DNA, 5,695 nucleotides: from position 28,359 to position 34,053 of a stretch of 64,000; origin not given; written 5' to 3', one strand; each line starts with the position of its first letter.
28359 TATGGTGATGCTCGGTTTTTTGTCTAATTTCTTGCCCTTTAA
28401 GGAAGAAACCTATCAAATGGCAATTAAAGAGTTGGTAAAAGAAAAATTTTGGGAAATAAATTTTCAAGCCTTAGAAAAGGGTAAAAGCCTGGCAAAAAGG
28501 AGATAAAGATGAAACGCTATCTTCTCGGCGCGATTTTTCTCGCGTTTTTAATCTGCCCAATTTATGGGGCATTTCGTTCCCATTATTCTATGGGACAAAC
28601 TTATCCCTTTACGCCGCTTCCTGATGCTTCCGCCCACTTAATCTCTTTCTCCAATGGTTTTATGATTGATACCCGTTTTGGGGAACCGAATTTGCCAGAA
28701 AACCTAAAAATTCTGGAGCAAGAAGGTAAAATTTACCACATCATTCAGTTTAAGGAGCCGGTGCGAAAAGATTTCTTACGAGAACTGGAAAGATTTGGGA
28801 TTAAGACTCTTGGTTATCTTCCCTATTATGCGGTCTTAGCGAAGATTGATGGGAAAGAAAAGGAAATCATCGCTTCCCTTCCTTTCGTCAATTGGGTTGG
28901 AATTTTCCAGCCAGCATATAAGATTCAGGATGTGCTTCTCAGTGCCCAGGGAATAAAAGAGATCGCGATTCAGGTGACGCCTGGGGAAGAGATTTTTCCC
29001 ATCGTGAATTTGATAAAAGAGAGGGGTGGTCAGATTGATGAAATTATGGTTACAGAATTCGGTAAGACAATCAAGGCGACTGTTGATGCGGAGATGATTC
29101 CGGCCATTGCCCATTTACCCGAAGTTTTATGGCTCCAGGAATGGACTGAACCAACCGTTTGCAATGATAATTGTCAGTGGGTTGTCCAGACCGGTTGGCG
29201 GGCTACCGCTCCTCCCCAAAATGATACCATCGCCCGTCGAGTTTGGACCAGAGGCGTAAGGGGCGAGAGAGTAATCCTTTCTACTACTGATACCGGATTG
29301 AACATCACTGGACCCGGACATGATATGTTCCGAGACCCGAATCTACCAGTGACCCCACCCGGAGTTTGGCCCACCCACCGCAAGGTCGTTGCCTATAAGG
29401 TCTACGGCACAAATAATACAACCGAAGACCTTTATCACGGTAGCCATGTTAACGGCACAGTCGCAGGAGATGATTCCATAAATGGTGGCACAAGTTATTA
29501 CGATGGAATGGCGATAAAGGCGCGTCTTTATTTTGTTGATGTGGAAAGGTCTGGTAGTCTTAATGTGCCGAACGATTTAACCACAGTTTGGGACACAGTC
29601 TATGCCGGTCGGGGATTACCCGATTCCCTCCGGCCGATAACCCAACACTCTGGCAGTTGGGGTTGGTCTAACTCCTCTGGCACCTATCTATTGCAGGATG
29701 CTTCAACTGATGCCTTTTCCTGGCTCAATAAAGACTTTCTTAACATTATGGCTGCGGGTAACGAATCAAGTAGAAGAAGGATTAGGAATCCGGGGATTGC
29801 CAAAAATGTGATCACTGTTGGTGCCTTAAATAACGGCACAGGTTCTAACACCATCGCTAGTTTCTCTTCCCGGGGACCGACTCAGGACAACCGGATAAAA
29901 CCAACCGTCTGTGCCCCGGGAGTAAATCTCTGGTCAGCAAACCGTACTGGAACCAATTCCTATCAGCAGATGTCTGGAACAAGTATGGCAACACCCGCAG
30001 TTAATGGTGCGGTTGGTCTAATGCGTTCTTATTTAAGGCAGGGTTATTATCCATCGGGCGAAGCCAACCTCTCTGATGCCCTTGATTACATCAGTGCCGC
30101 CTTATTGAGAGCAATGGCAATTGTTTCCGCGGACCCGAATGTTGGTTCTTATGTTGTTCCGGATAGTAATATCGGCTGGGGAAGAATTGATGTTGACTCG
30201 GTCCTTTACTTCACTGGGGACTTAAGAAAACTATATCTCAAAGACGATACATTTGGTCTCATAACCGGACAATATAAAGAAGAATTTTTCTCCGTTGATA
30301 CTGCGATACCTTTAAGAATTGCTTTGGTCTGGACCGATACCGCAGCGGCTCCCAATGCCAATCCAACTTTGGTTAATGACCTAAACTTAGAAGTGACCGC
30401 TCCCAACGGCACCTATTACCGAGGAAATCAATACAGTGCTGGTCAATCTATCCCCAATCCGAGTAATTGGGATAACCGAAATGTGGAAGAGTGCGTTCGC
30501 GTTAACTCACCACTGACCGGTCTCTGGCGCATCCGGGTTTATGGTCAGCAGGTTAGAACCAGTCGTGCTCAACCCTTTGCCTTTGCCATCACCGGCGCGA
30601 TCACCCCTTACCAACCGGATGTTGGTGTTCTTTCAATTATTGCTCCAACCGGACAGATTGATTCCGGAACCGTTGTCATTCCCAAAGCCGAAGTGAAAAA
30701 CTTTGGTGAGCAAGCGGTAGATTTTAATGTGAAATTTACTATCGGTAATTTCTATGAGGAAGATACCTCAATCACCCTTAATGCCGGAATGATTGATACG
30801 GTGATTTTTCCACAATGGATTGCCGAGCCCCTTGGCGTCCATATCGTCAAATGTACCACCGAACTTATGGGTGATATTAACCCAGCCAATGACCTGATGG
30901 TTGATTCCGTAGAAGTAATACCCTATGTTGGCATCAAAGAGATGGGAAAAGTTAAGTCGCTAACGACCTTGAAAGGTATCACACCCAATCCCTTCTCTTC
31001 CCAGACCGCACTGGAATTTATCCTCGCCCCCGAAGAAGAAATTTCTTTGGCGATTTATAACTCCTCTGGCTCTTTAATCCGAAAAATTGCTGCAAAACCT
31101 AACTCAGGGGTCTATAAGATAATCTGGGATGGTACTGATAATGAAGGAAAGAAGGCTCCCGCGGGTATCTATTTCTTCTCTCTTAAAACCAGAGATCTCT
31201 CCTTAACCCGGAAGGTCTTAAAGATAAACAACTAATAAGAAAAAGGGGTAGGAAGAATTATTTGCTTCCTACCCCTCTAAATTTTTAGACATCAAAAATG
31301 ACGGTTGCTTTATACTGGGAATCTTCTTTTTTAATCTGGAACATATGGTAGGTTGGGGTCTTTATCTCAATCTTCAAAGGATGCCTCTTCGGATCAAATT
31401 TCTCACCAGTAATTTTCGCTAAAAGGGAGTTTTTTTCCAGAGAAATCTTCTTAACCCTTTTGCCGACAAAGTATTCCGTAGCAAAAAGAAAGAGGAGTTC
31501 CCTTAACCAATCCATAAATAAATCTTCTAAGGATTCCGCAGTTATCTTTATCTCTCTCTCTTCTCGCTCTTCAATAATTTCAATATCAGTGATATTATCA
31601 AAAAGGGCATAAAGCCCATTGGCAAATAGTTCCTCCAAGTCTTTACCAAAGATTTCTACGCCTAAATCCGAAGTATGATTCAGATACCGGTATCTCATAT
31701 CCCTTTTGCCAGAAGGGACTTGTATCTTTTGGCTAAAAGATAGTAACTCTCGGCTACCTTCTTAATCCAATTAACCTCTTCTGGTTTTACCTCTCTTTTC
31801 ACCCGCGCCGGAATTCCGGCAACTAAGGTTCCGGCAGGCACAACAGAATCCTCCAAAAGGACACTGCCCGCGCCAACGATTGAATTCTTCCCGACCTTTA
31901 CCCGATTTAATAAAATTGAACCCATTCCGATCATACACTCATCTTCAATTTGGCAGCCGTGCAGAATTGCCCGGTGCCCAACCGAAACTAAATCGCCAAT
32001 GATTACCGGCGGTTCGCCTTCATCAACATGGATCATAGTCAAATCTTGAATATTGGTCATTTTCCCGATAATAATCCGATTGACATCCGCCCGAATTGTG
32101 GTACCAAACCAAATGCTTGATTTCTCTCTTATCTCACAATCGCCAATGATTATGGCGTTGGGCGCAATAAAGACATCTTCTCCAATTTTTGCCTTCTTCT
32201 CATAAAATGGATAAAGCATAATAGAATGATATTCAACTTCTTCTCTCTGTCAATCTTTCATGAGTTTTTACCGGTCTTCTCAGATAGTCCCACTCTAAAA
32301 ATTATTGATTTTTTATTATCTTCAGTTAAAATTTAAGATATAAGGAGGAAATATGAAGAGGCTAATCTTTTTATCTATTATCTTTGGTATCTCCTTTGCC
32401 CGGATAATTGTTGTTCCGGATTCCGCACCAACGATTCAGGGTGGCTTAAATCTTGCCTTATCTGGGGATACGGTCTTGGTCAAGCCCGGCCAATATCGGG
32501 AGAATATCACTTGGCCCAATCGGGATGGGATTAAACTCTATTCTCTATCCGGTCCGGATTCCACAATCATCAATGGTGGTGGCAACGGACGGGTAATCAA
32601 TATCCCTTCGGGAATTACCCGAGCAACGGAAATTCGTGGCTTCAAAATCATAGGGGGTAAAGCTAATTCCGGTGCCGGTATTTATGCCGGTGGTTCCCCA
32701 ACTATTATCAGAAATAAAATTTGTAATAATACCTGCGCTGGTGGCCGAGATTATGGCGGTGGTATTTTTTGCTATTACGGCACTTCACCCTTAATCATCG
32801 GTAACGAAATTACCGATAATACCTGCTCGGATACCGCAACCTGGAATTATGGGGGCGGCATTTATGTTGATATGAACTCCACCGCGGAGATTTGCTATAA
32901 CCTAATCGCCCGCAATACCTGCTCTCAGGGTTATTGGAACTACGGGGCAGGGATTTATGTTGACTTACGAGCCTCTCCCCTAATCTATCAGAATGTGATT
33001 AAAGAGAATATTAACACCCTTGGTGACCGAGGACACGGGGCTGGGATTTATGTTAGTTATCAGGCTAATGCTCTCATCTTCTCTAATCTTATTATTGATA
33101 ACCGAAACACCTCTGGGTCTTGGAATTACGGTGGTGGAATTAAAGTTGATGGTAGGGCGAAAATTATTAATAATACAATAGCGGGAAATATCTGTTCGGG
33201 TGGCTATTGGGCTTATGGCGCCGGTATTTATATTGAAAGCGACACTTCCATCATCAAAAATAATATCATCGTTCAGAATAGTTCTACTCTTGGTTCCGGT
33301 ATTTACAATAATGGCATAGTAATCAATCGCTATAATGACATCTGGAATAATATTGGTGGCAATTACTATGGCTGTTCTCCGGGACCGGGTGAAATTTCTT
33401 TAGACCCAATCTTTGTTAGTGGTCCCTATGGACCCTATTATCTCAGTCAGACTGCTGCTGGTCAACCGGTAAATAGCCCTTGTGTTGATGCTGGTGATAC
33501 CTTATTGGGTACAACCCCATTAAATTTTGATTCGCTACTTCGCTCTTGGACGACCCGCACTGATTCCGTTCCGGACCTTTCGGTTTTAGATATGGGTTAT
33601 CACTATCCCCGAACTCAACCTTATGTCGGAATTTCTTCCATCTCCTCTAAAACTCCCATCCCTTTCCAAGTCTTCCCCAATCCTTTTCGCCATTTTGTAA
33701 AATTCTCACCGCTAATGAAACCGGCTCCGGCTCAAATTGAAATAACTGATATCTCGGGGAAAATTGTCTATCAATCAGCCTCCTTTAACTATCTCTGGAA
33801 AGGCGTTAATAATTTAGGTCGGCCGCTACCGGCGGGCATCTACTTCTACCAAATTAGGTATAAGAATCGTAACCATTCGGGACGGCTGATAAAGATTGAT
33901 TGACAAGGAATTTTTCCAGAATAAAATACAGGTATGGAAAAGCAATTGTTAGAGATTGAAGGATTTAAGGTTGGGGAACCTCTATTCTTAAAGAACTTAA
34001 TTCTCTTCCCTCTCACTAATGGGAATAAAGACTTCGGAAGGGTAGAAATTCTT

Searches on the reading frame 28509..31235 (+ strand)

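Call 42: search_protein_families(library=pfam, proteins=[window:28509-31235:+], max_evalue=0.001)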
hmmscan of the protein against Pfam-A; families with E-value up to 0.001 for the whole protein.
window:28509-31235:+ (908 aa): 3 families
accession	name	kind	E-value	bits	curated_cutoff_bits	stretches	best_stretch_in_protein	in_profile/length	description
PF00082.27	Peptidase_S8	-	6.5e-34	118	21.8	1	253-558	2-288/288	Subtilase family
PF13860.13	FlgD_ig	-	1.7e-10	41.2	27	1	840-894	20-75/79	FlgD Ig-like domain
PF13585.12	CHU_C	-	3e-05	24.5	27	1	843-894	27-72/86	CHU_C Type IX secretion signal domain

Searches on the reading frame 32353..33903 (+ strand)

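Call 42: search_protein_families(library=pfam, proteins=[window:32353-33903:+], max_evalue=0.001)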
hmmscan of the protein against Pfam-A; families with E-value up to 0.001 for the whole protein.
window:32353-33903:+ (516 aa): 3 families
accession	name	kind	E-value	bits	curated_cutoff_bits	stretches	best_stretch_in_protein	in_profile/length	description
PF13229.12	Beta_helix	-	6e-13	49.1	25.9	2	92-261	11-147/158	Right handed beta helix region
PF13585.12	CHU_C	-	1.7e-07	31.7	27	1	460-507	29-76/86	CHU_C Type IX secretion signal domain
PF18962.6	Por_Secre_tail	-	1.4e-05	25.7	27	1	440-509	1-70/75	Secretion system C-terminal sorting domain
